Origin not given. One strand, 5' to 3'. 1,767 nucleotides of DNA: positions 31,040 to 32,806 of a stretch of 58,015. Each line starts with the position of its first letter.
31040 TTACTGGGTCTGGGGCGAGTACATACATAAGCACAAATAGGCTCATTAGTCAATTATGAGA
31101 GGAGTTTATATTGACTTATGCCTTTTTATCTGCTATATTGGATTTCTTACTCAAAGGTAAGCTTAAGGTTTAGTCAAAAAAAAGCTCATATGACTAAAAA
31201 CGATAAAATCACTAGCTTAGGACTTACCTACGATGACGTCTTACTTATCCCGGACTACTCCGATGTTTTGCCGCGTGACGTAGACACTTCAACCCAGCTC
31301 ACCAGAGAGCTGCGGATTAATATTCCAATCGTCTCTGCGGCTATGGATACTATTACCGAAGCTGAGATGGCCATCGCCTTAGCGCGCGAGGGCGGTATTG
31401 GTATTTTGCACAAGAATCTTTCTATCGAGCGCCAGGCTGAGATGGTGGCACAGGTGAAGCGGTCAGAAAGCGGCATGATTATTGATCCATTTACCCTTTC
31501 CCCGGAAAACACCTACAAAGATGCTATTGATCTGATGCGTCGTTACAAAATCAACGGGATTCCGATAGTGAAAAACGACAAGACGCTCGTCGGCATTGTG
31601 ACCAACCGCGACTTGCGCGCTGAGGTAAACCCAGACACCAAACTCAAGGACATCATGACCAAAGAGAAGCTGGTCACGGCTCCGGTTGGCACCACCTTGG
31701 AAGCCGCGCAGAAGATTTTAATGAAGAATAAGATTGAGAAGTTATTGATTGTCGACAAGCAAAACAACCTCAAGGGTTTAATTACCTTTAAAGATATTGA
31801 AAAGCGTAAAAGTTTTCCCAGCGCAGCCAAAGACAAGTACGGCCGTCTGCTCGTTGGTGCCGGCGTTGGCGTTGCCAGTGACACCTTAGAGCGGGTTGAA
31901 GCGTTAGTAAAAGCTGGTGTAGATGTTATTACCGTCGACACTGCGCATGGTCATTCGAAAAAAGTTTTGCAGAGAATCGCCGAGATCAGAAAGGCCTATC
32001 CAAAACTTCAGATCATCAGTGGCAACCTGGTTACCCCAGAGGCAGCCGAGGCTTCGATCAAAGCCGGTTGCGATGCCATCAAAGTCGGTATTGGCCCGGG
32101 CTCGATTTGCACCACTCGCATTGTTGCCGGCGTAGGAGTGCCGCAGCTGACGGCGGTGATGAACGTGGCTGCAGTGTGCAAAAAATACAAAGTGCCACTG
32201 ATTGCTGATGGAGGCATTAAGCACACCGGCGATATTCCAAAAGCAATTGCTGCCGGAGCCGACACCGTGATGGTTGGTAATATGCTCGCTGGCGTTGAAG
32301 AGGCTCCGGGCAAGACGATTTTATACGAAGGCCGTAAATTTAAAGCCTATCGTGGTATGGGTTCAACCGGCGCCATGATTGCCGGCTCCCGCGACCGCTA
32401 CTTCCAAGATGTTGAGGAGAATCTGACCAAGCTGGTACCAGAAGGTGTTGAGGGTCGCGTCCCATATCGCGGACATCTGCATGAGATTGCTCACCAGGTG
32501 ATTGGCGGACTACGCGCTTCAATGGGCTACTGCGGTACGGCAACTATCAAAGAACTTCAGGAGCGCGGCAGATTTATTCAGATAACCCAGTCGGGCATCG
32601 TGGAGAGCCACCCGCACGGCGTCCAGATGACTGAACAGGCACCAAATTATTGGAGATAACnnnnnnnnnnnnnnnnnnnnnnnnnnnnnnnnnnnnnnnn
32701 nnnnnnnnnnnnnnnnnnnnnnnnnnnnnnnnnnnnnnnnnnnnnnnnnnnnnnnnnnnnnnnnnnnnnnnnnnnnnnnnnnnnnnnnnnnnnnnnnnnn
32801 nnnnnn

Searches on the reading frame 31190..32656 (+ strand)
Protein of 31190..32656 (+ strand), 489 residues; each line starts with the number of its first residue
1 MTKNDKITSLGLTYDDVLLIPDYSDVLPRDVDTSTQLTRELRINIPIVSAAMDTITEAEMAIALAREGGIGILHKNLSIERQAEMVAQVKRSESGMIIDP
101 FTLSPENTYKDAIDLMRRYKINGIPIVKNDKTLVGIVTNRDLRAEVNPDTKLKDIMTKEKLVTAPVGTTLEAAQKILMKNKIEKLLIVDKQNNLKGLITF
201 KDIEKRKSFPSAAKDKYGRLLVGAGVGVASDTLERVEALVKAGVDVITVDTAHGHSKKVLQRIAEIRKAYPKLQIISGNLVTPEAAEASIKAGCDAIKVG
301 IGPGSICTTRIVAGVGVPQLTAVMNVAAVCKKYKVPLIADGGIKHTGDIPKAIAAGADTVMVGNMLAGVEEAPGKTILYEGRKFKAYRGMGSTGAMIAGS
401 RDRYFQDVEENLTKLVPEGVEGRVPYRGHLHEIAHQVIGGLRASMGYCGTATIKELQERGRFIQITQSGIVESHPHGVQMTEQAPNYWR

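Call 60: find_homologous_proteins(query=window:31190-32656:+, max_evalue=1e-100)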
Query window:31190-32656:+ (489 aa): 8000 proteins with E <= 1e-100 among 8000 candidates; the best 120 are listed.
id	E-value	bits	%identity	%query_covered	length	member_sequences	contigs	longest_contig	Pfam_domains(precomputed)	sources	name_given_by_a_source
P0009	0.0e+0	1069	100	100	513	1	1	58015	PF01070.25,PF00478.32,PF03060.22,PF00977.28,PF00571.34,PF01207.24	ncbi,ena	-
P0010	1.4e-287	972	89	100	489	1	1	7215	PF01070.25,PF00478.32,PF03060.22,PF00977.28,PF00571.34,PF01207.24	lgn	-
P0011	6.4e-240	815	75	99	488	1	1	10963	PF01070.25,PF00478.32,PF03060.22,PF00571.34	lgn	-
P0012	3.7e-236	803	73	99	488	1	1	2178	PF01070.25,PF00478.32,PF03060.22,PF00977.28,PF00571.34,PF01207.24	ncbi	-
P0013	1.2e-235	801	73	99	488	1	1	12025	PF01070.25,PF00478.32,PF03060.22,PF00977.28,PF00571.34,PF01207.24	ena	-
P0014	1.4e-234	797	74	99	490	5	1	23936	PF01070.25,PF00478.32,PF03060.22,PF00977.28,PF00571.34,PF01207.24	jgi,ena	-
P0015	1.9e-234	797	74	99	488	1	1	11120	PF01070.25,PF00478.32,PF03060.22,PF00571.34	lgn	-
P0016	4.6e-234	796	73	99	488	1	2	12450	PF01070.25,PF00478.32,PF03060.22,PF00571.34,PF01207.24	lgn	-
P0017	1.3e-233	794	73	99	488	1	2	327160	PF01070.25,PF00478.32,PF03060.22,PF00571.34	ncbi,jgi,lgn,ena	-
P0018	1.4e-233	794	73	99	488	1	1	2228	PF01070.25,PF00478.32,PF03060.22,PF00977.28,PF00571.34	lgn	-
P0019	7.6e-233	792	73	99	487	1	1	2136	PF01070.25,PF00478.32,PF03060.22,PF00571.34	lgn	-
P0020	1.3e-232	791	74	99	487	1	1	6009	PF01070.25,PF00478.32,PF03060.22,PF04131.21,PF00571.34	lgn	-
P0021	2.0e-232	790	71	99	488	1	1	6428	PF01070.25,PF00478.32,PF03060.22,PF00571.34,PF01729.26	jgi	-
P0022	6.3e-232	789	72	99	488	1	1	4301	PF01070.25,PF00478.32,PF03060.22,PF00571.34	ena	-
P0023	1.2e-231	788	73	99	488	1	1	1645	PF01070.25,PF00478.32,PF03060.22,PF00571.34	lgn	-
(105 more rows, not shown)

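Call 61: find_encoding_contigs(protein=P0010, flank=10000)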
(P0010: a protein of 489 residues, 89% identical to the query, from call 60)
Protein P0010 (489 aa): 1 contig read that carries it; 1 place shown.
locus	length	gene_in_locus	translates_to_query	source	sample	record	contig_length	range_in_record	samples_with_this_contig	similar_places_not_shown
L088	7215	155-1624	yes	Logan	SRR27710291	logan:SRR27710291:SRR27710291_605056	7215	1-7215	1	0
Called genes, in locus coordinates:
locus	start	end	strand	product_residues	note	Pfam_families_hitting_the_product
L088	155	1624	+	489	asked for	PF00478:IMPDH, PF01070:FMN_dh, PF03060:NMO (faint), PF00571:CBS, PF00977:His_biosynth (faint), PF01207:Dus (faint)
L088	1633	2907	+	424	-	PF00709:Adenylsucc_synt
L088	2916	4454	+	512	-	PF00117:GATase, PF07722:Peptidase_C26 (weak), PF02540:NAD_synthase (weak), PF00958:GMP_synt_C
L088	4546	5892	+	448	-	PF00206:Lyase_1, PF08328:ASL_C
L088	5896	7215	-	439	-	?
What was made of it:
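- The contig of the closest guaB relative (89%) breaks 154 nt upstream of guaB (call 61).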

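Call 62: find_encoding_contigs(protein=P0011, flank=10000)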
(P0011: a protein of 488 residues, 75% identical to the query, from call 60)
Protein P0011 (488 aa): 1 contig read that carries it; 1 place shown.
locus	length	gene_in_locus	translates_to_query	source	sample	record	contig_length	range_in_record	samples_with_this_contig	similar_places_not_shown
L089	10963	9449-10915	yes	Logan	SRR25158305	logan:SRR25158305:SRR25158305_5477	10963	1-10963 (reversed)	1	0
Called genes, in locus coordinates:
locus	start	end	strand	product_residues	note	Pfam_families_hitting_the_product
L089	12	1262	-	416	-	-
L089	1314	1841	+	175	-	-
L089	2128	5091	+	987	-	PF18072:FGAR-AT_linker, PF00586:AIRS, PF02769:AIRS_C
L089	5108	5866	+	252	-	PF13507:GATase_5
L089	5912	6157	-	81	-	-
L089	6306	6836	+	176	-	PF00731:AIRC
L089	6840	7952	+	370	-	PF00586:AIRS, PF02769:AIRS_C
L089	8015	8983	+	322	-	PF01259:SAICAR_synt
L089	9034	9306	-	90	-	-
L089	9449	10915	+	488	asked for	PF00478:IMPDH, PF00571:CBS, PF03060:NMO (weak), PF01070:FMN_dh (weak)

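Call 78: find_encoding_contigs(protein=P0014, flank=4000, max_places=2)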
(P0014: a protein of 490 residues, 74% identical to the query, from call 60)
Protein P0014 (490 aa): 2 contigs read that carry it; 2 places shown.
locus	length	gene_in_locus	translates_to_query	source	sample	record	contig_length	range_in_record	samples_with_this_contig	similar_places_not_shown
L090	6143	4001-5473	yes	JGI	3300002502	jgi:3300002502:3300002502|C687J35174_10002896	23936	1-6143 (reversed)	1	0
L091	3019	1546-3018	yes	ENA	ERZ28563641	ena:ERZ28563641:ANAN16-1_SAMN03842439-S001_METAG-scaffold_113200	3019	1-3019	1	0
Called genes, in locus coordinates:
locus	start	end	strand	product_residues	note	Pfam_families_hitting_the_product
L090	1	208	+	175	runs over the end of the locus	PF00731:AIRC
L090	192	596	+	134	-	PF00293:NUDIX, PF14815:NUDIX_4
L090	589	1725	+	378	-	PF00586:AIRS, PF02769:AIRS_C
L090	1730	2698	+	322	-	PF01259:SAICAR_synt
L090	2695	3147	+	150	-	-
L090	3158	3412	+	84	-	-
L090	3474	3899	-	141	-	-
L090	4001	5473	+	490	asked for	PF00478:IMPDH, PF03060:NMO (faint), PF00571:CBS, PF00977:His_biosynth (faint), PF01207:Dus (faint), PF01070:FMN_dh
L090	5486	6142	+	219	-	?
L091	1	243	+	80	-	?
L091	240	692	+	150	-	-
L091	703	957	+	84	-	-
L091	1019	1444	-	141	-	-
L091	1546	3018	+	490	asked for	PF00478:IMPDH, PF03060:NMO (faint), PF00571:CBS, PF00977:His_biosynth (faint), PF01207:Dus (faint), PF01070:FMN_dh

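Call 79: find_encoding_contigs(protein=P0013, flank=4000, max_places=2)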
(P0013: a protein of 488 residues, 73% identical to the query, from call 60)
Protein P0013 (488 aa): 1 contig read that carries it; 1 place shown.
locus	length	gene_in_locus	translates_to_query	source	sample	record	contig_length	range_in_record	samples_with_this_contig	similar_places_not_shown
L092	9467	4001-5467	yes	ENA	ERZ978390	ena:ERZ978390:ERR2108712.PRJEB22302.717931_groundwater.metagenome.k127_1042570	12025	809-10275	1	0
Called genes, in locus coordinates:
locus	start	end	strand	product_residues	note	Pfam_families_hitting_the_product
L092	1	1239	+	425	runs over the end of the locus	PF02844:GARS_N, PF01071:GARS_A, PF02843:GARS_C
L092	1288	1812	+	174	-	PF00731:AIRC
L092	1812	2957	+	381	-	PF00586:AIRS, PF02769:AIRS_C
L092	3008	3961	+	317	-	PF01259:SAICAR_synt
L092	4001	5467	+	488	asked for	PF00478:IMPDH, PF00977:His_biosynth (faint), PF00571:CBS, PF03060:NMO (weak), PF01207:Dus (faint), PF01070:FMN_dh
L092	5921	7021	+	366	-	PF00709:Adenylsucc_synt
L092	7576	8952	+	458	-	PF00206:Lyase_1, PF08328:ASL_C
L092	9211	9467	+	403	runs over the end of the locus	PF00278:Orn_DAP_Arg_deC, PF02784:Orn_Arg_deC_N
